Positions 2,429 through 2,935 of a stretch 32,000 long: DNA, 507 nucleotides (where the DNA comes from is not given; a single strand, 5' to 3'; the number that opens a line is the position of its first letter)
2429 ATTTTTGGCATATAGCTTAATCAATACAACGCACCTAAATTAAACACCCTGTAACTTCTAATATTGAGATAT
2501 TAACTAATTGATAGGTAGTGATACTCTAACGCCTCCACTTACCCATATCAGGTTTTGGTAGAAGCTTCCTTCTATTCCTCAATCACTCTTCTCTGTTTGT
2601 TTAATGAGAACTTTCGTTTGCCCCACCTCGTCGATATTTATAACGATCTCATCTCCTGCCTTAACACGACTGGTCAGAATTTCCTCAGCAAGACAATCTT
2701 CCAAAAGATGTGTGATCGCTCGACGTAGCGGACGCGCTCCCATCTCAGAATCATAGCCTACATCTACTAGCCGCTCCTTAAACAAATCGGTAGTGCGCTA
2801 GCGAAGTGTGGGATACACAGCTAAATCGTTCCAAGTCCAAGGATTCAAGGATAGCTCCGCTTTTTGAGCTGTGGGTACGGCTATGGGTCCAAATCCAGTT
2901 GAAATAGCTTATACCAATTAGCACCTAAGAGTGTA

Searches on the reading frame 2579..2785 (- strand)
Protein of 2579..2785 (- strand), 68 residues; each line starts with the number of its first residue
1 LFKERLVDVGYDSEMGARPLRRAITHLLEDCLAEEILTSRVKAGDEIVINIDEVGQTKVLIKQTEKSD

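Call 66: search_protein_families(library=pfam, proteins=[window:2579-2785:-], max_evalue=0.01)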
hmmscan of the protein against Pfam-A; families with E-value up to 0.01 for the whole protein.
window:2579-2785:- (68 aa): 1 family
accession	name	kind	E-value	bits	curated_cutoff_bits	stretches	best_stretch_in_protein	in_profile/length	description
PF10431.15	ClpB_D2-small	-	4.5e-14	52.7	21.9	1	3-49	35-81/81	C-terminal, D2-small domain, of ClpB protein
